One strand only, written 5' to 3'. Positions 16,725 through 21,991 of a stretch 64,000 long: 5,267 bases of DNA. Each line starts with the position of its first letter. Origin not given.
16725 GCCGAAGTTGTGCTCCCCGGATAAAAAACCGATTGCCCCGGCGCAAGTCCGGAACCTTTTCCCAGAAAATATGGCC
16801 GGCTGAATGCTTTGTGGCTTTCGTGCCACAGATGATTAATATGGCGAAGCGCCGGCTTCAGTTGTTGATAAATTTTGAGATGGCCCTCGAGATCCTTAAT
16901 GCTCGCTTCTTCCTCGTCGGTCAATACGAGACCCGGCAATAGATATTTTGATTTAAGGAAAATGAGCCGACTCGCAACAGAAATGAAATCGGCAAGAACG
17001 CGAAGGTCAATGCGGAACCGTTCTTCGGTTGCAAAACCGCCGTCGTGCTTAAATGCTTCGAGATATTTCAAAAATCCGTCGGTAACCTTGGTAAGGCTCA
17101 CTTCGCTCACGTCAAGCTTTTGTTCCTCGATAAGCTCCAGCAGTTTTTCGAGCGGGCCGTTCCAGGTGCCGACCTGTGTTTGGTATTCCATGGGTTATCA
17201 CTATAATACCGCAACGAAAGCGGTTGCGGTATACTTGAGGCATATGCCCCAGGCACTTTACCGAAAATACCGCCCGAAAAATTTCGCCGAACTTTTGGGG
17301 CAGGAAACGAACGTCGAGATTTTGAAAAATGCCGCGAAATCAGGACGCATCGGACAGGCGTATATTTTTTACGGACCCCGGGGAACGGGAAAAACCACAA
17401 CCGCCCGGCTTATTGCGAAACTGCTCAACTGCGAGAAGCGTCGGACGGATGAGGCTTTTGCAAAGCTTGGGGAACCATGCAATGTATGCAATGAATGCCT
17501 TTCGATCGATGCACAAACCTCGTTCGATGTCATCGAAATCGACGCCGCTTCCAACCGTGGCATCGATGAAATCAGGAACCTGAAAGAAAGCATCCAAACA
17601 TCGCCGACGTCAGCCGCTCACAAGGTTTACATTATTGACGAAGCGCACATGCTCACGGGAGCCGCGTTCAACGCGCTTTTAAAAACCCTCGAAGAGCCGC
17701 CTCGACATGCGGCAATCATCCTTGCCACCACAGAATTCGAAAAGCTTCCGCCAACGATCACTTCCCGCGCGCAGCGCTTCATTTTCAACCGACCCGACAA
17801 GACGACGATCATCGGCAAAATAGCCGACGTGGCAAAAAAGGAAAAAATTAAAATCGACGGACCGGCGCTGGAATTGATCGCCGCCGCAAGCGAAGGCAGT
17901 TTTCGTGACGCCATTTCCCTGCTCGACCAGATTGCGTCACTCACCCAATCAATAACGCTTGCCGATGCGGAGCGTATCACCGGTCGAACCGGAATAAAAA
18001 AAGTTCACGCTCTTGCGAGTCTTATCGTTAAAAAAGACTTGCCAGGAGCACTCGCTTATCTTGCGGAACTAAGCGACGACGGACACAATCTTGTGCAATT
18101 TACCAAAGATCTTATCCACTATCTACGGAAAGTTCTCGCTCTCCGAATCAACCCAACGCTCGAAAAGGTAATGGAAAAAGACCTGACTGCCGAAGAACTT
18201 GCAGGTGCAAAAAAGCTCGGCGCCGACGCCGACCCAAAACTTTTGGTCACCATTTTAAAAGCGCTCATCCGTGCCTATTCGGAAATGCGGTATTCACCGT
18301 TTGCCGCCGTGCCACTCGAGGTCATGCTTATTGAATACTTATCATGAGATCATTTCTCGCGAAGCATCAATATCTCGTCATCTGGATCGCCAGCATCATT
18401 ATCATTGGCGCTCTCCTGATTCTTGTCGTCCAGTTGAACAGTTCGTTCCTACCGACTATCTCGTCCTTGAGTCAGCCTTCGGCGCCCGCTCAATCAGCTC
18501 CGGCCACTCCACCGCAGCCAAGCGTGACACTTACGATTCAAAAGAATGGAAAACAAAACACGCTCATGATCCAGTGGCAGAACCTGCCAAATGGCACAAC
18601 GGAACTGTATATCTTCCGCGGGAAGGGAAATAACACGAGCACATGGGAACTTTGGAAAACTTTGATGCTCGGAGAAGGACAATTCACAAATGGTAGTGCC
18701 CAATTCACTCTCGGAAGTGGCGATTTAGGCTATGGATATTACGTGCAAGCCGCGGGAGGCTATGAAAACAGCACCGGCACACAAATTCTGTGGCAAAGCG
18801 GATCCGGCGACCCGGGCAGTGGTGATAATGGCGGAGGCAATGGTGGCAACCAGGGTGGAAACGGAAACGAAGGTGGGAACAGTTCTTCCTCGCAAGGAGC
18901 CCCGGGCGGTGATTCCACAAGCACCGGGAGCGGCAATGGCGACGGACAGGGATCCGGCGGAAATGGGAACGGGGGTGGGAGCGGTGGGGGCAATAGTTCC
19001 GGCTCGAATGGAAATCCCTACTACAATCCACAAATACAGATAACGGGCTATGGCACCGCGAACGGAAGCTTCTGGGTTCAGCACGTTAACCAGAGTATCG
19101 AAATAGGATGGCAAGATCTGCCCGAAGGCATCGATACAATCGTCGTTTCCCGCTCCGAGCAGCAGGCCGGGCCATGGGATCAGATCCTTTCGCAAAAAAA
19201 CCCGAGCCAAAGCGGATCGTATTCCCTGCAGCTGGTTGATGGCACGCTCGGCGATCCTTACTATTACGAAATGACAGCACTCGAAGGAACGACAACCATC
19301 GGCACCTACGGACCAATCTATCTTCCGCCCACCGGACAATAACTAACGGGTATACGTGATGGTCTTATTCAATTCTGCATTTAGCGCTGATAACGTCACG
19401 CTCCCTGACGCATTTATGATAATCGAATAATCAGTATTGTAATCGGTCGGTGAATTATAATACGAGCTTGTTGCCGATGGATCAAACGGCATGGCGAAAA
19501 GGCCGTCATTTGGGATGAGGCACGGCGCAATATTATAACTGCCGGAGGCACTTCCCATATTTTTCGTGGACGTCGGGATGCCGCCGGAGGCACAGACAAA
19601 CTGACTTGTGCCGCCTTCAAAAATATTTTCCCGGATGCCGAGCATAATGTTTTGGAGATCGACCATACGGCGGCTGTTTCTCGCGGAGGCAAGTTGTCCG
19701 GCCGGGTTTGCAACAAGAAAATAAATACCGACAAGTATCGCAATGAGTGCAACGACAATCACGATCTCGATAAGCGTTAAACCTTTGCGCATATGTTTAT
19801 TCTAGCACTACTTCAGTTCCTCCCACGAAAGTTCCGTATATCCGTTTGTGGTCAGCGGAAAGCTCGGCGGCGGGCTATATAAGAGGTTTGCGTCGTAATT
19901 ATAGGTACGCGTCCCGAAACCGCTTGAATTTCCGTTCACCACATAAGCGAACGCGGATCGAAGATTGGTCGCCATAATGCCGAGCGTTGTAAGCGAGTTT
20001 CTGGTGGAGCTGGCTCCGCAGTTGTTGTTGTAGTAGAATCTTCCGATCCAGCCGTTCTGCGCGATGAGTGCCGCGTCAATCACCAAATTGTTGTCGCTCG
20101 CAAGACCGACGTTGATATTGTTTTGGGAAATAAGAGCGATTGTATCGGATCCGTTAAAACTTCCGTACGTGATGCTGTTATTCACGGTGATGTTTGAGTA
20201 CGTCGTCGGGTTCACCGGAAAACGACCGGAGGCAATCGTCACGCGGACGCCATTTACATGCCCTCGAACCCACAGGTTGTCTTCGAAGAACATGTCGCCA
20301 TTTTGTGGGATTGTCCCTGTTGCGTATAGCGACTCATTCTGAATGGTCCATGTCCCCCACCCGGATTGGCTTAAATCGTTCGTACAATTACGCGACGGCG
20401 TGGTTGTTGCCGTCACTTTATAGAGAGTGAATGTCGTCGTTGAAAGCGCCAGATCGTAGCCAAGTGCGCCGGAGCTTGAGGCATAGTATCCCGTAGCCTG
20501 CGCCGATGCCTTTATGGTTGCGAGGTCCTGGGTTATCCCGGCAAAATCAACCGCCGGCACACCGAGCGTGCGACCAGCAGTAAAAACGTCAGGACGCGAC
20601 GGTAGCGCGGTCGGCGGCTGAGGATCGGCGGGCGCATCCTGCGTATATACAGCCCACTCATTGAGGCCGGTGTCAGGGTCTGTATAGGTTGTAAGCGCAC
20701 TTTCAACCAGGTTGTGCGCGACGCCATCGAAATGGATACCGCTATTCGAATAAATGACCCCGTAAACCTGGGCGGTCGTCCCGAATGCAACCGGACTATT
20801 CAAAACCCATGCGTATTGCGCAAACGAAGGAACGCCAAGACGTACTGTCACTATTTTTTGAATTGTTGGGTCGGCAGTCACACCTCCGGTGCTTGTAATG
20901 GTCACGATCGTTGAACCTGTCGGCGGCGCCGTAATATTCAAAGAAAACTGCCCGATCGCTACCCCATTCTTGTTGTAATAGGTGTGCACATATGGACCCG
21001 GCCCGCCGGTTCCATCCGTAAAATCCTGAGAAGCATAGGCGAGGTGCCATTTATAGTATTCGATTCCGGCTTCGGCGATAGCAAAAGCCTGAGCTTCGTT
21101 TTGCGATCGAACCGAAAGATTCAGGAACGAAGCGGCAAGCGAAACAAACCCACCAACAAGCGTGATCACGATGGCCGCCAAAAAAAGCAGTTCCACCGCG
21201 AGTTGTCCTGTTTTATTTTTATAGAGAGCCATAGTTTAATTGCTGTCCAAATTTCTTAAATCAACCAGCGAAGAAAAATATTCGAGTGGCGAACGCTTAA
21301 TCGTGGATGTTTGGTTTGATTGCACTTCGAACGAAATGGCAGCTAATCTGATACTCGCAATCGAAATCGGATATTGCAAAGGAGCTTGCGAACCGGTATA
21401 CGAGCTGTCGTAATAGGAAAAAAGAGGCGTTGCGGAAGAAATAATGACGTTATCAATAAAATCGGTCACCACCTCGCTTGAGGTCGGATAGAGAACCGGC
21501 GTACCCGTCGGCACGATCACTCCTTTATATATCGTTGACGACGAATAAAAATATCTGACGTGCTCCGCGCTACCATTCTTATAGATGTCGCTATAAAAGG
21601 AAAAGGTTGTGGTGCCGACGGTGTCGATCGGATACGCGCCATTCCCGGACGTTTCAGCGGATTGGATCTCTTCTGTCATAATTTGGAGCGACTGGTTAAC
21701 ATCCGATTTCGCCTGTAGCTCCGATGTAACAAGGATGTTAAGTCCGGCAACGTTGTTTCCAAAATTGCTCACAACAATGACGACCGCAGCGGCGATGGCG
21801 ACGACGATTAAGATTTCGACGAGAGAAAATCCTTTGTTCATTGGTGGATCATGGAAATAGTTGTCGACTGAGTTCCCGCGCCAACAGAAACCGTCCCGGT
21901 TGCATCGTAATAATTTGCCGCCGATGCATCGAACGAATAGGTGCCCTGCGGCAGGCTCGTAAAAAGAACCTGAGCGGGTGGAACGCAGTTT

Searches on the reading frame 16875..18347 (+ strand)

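Call 39: search_protein_families(library=pfam, proteins=[window:16875-18347:+], max_evalue=0.001)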
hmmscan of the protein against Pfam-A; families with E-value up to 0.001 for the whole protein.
window:16875-18347:+ (490 aa): 13 families
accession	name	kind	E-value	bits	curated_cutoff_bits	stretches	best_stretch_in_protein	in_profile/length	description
PF13177.12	DNA_pol3_delta2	-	5.6e-42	143.9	27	1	143-306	2-159/161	DNA polymerase III, delta subunit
PF00004.35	AAA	-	1.3e-13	52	21.2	1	164-304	2-128/131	ATPase family associated with various cellular activities (AAA)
PF22608.2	DNAX_ATPase_lid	-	4.3e-12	46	27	1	312-352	2-42/49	DNA polymerase III clamp loader subunit, ATPase lid domain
PF12169.13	DNA_pol3_gamma3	-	3.4e-09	37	24.4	1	360-487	1-126/143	DNA polymerase III subunits gamma and tau domain III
PF13604.12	AAA_30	-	6.2e-09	36.3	27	1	151-274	11-114/191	AAA domain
PF13401.12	AAA_22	-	1.1e-08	35.9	27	1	163-286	8-123/130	AAA domain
PF07728.20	AAA_5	-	1.4e-05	25.6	22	0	164-187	3-27/139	AAA domain (dynein-related subfamily)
PF05496.18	RuvB_N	-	1.4e-05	25.4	27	1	133-192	2-65/159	Holliday junction DNA helicase RuvB P-loop domain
PF13245.12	AAA_19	-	1.5e-05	25.6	25.1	1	162-274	13-116/134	AAA domain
PF13191.12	AAA_16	-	8.5e-05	23.5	32.6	0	140-187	2-51/167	AAA ATPase domain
PF13173.12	AAA_14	-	0.00011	22.6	27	0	161-275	3-88/129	AAA domain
PF21960.2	RCF1-5-like_lid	-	0.00037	20.8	27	1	317-350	4-38/43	RCF1/5-like, AAA+ ATPase lid domain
PF00448.28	SRP54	-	0.00081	19.5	22.7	0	163-188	4-29/196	SRP54-type protein, GTPase domain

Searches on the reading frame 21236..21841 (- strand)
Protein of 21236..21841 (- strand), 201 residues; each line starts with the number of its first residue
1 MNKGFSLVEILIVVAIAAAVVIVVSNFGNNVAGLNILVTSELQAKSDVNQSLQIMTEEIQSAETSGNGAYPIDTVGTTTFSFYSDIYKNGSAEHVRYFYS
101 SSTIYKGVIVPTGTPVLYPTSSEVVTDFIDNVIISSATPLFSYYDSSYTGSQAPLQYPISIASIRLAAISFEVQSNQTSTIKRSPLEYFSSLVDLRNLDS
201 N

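Call 39: search_protein_families(library=pfam, proteins=[window:21236-21841:-], max_evalue=0.001)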
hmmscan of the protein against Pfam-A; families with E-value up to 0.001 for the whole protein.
window:21236-21841:- (201 aa): 1 family
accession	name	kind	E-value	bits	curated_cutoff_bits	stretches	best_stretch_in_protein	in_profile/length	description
PF07963.17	N_methyl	-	8.6e-05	22.4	21.2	1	2-24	4-26/27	Prokaryotic N-terminal methylation motif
